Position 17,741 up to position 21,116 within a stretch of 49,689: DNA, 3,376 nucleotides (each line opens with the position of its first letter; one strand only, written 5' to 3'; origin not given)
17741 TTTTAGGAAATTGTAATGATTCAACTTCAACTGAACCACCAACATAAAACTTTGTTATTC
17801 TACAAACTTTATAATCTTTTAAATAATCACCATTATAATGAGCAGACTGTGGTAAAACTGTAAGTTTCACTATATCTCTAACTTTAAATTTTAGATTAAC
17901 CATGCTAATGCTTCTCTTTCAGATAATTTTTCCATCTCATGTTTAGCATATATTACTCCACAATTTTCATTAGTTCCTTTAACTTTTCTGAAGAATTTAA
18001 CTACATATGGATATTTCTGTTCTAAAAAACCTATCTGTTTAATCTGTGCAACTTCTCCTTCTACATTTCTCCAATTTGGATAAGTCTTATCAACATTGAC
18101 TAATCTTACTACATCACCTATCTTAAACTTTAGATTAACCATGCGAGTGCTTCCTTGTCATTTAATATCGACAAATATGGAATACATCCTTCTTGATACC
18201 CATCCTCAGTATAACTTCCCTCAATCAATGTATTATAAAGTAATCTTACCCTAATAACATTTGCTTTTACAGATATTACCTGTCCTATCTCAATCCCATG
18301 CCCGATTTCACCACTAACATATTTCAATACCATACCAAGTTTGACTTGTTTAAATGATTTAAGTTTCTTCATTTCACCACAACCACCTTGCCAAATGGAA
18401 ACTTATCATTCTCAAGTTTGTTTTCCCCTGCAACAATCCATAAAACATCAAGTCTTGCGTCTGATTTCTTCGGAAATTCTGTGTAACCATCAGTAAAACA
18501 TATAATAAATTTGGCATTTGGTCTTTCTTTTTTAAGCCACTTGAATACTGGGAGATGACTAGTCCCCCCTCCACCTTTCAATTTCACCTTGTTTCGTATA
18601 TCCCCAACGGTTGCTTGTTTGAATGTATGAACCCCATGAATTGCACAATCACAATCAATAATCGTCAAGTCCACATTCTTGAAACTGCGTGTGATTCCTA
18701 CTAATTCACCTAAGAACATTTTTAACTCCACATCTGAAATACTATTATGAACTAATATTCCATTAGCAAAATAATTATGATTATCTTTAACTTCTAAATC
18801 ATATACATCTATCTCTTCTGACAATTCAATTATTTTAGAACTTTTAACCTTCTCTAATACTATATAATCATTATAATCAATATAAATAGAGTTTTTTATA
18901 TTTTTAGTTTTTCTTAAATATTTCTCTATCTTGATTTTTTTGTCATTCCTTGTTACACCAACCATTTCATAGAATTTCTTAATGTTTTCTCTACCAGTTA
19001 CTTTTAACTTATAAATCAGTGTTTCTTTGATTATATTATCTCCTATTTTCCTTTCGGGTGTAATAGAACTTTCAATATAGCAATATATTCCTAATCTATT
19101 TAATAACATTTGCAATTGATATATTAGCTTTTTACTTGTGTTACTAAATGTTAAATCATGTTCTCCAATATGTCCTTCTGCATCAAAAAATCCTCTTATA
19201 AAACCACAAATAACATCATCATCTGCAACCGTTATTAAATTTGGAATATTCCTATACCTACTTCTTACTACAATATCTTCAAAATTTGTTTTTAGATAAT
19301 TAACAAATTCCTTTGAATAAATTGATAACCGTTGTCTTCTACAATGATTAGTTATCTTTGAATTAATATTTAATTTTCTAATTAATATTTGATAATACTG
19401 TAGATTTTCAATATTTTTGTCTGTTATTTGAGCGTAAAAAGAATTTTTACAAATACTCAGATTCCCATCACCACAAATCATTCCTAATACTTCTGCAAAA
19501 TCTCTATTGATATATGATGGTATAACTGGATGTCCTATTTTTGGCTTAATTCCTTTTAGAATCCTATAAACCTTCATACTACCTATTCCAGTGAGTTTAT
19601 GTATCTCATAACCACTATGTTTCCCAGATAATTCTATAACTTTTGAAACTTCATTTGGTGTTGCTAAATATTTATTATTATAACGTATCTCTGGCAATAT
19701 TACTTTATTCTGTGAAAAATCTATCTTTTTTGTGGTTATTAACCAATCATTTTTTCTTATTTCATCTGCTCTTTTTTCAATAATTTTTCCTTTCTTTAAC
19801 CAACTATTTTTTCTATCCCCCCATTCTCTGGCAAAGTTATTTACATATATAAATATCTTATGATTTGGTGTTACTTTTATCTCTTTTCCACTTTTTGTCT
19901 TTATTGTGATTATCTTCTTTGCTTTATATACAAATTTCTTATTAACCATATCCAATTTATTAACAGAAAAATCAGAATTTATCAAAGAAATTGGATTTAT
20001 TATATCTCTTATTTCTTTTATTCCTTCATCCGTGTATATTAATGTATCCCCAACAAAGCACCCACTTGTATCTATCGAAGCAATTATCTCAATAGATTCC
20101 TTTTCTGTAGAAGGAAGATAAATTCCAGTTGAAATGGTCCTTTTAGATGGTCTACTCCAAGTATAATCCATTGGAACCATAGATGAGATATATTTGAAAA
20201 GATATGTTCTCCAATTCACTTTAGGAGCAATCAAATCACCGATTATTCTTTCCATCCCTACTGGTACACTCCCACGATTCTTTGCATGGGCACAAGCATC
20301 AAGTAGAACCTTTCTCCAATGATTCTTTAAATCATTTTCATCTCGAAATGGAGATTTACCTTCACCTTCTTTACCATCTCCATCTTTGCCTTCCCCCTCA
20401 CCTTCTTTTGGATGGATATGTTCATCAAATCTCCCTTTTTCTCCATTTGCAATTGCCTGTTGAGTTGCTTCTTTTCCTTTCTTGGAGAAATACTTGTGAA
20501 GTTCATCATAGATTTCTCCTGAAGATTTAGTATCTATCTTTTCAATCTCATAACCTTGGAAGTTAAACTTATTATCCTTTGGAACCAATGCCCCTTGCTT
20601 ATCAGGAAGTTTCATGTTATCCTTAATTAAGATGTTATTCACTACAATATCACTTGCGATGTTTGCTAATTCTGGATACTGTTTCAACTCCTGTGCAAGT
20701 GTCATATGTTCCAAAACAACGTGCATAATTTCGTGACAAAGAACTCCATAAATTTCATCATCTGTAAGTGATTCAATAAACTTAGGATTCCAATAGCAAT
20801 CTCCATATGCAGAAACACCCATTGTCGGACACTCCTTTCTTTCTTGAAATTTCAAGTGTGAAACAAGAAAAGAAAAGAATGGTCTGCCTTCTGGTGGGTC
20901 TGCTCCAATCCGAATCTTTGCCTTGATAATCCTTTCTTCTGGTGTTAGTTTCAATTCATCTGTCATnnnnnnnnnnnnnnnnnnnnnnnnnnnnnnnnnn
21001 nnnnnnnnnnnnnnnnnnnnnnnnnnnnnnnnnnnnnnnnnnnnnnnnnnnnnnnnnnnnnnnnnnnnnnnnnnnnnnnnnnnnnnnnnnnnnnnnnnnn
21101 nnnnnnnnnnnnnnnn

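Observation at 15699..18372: Fixed 13-nt stop/start overlap: the tail Trp codon supplies the next gene's ATG in a tandem array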

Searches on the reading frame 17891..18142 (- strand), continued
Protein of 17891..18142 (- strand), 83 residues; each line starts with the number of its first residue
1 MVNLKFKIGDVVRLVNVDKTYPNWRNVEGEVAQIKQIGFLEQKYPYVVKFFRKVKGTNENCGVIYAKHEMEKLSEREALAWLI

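Call 63: search_protein_families(library=pfam, alignment_id=A2, max_evalue=0.1)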
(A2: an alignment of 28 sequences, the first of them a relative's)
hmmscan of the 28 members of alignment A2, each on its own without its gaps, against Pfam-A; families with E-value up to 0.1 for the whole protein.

A. member 1, P0023 (77 aa): 0 families

B. families by the number of members that match (of 28 scanned): 12 families
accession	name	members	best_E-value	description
PF08940.17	DUF1918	2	0.019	Domain of unknown function (DUF1918)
PF02427.23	PSI_PsaE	2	0.02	Photosystem I reaction centre subunit IV / PsaE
PF09378.16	HAS-barrel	1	0.0011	HAS barrel domain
PF04136.21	COG3_N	1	0.0034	Conserved oligomeric Golgi complex subunit 3, N-terminal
PF18863.6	AbiJ_NTD4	1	0.0042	AbiJ N-terminal domain 4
PF01602.26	Adaptin_N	1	0.025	Adaptin N terminal region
PF02211.21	NHase_beta_C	1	0.034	Nitrile hydratase beta subunit, C-terminal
PF20260.4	PUA_4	1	0.041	RNA methyltransferase PUA domain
PF00467.35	KOW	1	0.072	KOW motif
PF17129.9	Peptidase_M99_C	1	0.077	C-terminal domain of metallo-carboxypeptidase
PF18346.7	SH3_15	1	0.085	Mind bomb SH3 repeat domain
PF04586.22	Peptidase_S78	1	0.092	Caudovirus prohead serine protease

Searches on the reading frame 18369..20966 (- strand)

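Call 8: search_protein_families(library=pfam, proteins=[window:18369-20966:-], max_evalue=0.1)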
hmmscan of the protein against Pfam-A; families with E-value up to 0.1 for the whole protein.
window:18369-20966:- (865 aa): 8 families
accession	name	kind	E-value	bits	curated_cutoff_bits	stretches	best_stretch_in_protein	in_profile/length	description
PF13203.12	DUF2201_N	-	4.8e-36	125.2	23.2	1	26-287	15-270/271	Putative metallopeptidase domain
PF14890.11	Intein_splicing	-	1.1e-24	87.4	35.8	1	313-741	5-155/155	Intein splicing domain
PF14528.11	LAGLIDADG_3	-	3.6e-20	72.4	22.5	2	585-670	2-82/82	LAGLIDADG-like domain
PF09967.15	DUF2201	-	6.1e-19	68.8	26.4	1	741-864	9-122/123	VWA-like domain (DUF2201)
PF01435.24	Peptidase_M48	-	0.0034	17.7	20.3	1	63-100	55-93/186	Peptidase family M48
PF01079.26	Hint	-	0.015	15.4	29.7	1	298-381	8-96/213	Hint module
PF10263.15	SprT-like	-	0.03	14.6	25.6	1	60-87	49-76/108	SprT-like family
PF14527.11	LAGLIDADG_WhiA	-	0.076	13.6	23.2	0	588-629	3-48/93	WhiA LAGLIDADG-like domain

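Call 9: search_protein_families(library=phrogs, proteins=[window:18369-20966:-], max_evalue=0.1)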
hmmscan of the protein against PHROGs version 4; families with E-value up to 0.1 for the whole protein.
window:18369-20966:- (865 aa): 7 families
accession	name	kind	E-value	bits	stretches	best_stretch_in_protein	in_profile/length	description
phrog_1314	-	DNA, RNA and nucleotide metabolism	2.6e-80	271.4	2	10-343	12-317/394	HNH endonuclease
phrog_30358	-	unknown function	7.3e-14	53.2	2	739-864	82-199/204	-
phrog_28563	-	unknown function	4.1e-05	24.8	1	705-745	34-74/98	-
phrog_21587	-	unknown function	0.00048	19.4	1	280-387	553-658/706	-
phrog_36001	-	unknown function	0.0016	17.7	0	301-383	95-174/715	-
phrog_15127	-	head and packaging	0.0019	17.8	1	334-372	250-289/602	head protein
phrog_26636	-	unknown function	0.027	14.9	1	67-89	128-150/272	-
